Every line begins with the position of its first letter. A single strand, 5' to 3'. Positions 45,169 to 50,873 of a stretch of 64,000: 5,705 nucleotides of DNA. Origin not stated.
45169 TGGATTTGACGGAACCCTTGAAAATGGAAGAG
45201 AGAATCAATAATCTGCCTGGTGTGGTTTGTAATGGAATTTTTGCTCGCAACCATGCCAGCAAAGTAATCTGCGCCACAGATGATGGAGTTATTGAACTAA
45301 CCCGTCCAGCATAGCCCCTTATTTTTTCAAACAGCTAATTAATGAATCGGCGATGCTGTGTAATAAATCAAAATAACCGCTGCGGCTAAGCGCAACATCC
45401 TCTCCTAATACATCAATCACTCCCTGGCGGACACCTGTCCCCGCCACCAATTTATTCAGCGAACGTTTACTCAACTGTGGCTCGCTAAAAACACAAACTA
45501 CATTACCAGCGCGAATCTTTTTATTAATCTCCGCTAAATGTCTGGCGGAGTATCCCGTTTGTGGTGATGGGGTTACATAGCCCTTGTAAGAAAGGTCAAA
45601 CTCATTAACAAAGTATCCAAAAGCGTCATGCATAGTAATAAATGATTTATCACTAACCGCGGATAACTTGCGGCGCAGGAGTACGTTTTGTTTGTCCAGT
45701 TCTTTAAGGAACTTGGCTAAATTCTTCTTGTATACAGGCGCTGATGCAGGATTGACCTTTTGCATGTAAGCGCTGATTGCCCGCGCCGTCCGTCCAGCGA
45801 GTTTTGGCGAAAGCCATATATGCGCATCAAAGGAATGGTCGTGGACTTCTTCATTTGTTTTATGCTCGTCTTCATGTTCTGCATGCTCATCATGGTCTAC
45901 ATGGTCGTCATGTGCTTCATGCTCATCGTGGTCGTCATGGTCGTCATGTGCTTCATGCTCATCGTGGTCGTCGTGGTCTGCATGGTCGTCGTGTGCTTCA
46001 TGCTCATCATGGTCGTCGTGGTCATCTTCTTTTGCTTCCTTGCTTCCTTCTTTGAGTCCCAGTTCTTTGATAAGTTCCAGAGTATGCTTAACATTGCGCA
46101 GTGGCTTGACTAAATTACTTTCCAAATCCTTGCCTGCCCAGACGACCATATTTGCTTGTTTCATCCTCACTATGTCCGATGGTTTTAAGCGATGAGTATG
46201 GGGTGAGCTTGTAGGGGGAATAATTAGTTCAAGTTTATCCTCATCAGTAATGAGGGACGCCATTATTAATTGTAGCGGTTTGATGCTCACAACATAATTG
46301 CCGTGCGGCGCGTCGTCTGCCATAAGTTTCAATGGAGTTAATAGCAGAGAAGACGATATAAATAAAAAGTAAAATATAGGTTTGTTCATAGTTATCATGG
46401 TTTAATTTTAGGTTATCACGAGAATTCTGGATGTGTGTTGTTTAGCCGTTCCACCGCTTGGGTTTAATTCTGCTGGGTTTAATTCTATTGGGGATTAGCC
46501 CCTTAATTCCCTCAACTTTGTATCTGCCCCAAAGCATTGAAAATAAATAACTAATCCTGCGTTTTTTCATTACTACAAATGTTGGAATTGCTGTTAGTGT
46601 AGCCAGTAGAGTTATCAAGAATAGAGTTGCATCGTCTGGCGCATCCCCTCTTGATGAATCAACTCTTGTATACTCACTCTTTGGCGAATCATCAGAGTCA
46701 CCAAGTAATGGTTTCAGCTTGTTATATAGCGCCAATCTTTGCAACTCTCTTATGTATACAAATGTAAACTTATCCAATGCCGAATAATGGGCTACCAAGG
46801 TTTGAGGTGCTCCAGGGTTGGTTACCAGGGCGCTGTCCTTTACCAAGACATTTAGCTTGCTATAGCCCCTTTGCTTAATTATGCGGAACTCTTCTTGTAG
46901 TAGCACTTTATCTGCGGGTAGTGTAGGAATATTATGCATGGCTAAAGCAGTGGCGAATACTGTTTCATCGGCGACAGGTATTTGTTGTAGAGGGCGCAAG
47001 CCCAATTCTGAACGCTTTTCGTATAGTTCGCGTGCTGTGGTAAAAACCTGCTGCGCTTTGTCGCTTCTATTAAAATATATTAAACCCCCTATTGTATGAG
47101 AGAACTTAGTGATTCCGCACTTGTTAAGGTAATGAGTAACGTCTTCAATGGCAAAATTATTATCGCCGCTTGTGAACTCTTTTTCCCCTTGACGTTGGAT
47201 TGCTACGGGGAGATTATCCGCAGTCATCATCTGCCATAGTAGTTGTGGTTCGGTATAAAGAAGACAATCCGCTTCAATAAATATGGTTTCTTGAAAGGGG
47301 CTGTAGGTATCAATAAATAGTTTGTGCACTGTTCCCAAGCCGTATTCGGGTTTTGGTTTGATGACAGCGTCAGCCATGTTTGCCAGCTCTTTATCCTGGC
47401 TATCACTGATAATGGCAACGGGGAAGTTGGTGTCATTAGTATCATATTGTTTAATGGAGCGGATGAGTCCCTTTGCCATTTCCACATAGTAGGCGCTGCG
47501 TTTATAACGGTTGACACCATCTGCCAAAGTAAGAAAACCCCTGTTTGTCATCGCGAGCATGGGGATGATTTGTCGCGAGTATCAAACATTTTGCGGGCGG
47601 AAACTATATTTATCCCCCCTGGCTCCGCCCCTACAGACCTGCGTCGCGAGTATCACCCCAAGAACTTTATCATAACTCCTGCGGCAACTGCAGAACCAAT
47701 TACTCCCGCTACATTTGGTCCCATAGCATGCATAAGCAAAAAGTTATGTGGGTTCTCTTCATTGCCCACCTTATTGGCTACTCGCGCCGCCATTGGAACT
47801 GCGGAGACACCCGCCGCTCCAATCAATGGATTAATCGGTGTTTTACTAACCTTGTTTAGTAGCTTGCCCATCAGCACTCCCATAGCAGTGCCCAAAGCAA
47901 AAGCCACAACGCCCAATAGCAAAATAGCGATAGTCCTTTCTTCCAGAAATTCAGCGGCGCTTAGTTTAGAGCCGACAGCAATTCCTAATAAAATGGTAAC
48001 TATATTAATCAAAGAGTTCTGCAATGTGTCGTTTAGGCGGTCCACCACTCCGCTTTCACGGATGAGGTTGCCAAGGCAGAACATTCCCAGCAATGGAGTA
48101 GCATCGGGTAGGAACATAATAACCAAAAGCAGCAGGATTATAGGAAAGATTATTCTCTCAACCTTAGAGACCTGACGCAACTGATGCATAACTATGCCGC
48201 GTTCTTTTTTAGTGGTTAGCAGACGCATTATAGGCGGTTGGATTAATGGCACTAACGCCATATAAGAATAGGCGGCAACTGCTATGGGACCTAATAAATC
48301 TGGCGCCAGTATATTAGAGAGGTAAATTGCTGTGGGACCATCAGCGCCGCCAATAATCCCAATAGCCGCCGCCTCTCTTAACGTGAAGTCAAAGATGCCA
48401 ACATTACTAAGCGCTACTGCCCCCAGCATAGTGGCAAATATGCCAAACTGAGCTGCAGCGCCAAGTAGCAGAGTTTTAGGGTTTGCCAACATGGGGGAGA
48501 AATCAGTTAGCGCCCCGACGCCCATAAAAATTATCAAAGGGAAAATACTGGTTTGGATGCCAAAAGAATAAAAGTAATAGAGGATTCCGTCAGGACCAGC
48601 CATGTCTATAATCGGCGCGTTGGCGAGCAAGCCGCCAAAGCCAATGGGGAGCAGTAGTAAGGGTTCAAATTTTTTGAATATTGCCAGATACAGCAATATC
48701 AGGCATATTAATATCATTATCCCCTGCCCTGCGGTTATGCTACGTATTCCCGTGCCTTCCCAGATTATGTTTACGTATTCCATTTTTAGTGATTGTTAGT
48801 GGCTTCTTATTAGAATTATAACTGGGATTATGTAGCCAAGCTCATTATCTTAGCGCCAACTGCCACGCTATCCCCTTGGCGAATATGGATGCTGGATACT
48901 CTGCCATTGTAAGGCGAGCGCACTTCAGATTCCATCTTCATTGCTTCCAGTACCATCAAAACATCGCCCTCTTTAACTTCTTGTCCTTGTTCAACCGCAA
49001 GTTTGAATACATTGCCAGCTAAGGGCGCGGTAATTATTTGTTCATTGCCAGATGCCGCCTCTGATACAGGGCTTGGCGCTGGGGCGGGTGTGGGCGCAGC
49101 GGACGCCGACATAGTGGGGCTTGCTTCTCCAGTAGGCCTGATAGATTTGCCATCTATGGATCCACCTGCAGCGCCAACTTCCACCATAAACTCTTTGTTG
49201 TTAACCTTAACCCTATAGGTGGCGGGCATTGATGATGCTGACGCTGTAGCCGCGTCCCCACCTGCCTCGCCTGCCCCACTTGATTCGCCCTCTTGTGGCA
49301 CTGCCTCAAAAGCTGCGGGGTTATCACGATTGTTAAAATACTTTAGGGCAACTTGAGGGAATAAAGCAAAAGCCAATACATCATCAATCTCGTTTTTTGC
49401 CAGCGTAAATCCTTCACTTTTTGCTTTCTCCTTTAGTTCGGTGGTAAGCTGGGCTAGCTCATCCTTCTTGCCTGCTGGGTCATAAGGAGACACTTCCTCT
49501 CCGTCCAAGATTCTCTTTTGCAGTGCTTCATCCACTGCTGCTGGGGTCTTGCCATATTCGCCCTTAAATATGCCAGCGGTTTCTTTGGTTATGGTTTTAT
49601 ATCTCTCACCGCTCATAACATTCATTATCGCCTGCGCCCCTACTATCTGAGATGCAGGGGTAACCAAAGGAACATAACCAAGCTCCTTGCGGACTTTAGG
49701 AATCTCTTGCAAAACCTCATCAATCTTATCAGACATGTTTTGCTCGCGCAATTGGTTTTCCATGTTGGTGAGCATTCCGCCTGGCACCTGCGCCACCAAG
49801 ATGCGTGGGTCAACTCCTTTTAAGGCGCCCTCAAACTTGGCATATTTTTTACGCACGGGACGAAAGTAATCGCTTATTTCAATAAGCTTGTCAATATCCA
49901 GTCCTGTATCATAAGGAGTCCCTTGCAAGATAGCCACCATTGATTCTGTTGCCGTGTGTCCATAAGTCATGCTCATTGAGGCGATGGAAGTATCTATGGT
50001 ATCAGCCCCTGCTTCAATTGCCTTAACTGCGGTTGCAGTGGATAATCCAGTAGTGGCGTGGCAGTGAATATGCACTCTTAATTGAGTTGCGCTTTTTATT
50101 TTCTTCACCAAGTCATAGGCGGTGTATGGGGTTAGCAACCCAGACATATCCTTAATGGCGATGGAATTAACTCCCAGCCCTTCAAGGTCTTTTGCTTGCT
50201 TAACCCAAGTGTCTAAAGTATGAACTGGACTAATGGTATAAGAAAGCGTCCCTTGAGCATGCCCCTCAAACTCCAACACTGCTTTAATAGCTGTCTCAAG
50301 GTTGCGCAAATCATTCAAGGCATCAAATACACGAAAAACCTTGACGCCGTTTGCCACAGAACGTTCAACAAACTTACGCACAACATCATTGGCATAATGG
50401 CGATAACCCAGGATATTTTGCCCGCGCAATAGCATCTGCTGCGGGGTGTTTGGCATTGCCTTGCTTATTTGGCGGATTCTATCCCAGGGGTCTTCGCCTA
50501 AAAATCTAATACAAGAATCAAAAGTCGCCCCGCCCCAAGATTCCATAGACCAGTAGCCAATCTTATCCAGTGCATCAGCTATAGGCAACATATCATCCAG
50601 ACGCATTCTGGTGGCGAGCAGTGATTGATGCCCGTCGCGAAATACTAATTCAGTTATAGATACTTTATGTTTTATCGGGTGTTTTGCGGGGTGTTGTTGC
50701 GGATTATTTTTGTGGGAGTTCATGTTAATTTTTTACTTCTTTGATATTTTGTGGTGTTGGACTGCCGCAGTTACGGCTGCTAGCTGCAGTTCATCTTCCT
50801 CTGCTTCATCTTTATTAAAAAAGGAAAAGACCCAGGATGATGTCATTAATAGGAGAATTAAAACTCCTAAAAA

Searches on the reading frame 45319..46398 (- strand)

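Call 31: search_protein_families(library=ncbifam, proteins=[window:45319-46398:-], max_evalue=1e-10)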
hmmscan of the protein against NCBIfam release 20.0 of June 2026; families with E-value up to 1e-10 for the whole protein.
window:45319-46398:- (359 aa): 7 families
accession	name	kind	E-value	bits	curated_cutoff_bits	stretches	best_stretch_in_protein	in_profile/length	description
NF007091.2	PRK09545.1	equivalog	4e-72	243.1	268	2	156-359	117-318/318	zinc ABC transporter substrate-binding protein ZnuA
NF040870.1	AztC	equivalog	3.1e-37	128.5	350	1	36-357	2-277/277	zinc ABC transporter substrate-binding protein AztC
TIGR03772.1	anch_rpt_subst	equivalog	4e-25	88.4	350.45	1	189-357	315-485/486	anchored repeat ABC transporter, substrate-binding protein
NF053842.1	MnTportMntCDein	equivalog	4.3e-24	85.2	400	1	174-324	94-247/281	manganese ABC transporter substrate-binding protein MntC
NF033605.1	Zn_bnd_ABC_AdcA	exception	1.5e-16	60.5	700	1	163-312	124-273/517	zinc ABC transporter substrate-binding lipoprotein AdcA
NF053703.1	Mn_SBP_EfaA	exception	9.2e-12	44.7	485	0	185-323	133-273/310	Mn/Fe ABC transporter substrate-binding lipoprotein EfaA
NF047355.1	ABC_bind_Mn_Staph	exception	1.3e-11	44.4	500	0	182-275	129-223/309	manganese ABC transporter substrate-binding lipoprotein MntC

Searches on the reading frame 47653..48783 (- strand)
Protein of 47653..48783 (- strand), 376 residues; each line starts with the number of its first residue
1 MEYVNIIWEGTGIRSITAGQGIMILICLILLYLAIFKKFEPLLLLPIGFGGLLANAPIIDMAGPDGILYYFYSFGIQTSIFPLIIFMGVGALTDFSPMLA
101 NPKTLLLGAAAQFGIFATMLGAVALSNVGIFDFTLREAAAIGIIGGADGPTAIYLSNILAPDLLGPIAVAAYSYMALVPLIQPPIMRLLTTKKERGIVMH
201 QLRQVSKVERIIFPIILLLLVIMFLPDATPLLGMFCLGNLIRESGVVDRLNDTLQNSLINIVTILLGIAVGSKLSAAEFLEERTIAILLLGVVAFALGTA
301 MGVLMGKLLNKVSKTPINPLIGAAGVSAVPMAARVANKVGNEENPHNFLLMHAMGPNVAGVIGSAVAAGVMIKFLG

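Call 31: search_protein_families(library=ncbifam, proteins=[window:47653-48783:-], max_evalue=1e-10)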
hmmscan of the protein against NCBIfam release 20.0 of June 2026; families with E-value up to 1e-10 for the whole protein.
window:47653-48783:- (376 aa): 5 families
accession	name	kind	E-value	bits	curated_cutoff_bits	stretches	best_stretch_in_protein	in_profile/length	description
NF012020.0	PRK15476.1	subfamily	8.6e-169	562.2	820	2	59-374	114-429/433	oxaloacetate decarboxylase subunit beta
NF012019.0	PRK15475.1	subfamily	8.5e-168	558.9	822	2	59-374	114-429/433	oxaloacetate decarboxylase subunit beta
NF012021.0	PRK15477.1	subfamily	1.1e-167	558.6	824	2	59-374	114-429/433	oxaloacetate decarboxylase subunit beta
TIGR01109.1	Na_pump_decarbB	subfamily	1.3e-166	554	190.6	1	19-370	1-354/354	sodium ion-translocating decarboxylase subunit beta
TIGR03136.1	malonate_biotin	equivalog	2.1e-55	188.6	596.9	1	70-373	96-394/399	Na+-transporting malonate decarboxylase, carboxybiotin decarboxylase subunit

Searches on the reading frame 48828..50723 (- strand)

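Call 31: search_protein_families(library=ncbifam, proteins=[window:48828-50723:-], max_evalue=1e-10)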
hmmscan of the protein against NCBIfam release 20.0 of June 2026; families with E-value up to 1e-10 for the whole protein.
window:48828-50723:- (631 aa): 25 families
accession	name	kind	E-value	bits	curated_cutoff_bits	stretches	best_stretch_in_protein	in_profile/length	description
NF010643.0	PRK14040.1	subfamily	1.3e-287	955.1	892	1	18-630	4-595/595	oxaloacetate decarboxylase subunit alpha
TIGR01108.1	oadA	equivalog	1.3e-248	826.2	756.5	1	23-624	1-580/582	sodium-extruding oxaloacetate decarboxylase subunit alpha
NF006761.0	PRK09282.1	domain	6.7e-231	767.8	402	1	19-629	2-589/591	pyruvate carboxylase subunit B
NF008985.0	PRK12331.1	equivalog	4.3e-186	619.2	718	1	19-470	2-448/465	oxaloacetate decarboxylase subunit alpha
NF008984.0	PRK12330.1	equivalog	9.7e-181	601.9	827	1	19-518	4-498/500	methylmalonyl-CoA carboxytransferase subunit 5S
NF010645.0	PRK14042.1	equivalog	4.6e-171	570.6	1182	1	20-469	3-444/596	pyruvate carboxylase subunit B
NF010644.0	PRK14041.1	equivalog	1.2e-169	564.8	734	1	20-466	2-440/467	pyruvate carboxylase subunit B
NF009231.0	PRK12581.1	equivalog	1.6e-144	481.9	954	1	17-463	9-450/468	oxaloacetate decarboxylase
NF009554.0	PRK12999.1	equivalog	7.2e-139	464.5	965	1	18-629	531-1145/1147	pyruvate carboxylase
TIGR01235.1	pyruv_carbox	equivalog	1.7e-118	396.8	1114.45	2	19-468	529-991/1143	pyruvate carboxylase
NF004173.0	PRK05641.1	equivalog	6e-24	85.3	199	1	499-629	21-152/153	putative acetyl-CoA carboxylase biotin carboxyl carrier protein subunit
NF006049.0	PRK08195.1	subfamily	4.2e-23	81.9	229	1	18-286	5-265/344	4-hyroxy-2-oxovalerate/4-hydroxy-2-oxopentanoic acid aldolase,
TIGR03217.1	4OH_2_O_val_ald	equivalog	4.8e-22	78.6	286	1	20-292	2-267/334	4-hydroxy-2-oxovalerate aldolase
NF005117.0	PRK06549.1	equivalog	1.8e-19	70.6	159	1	503-628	5-128/130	acetyl-CoA carboxylase biotin carboxyl carrier protein subunit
NF002085.0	PRK00915.1-2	subfamily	6.9e-18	64.7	517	1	177-285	160-269/504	2-isopropylmalate synthase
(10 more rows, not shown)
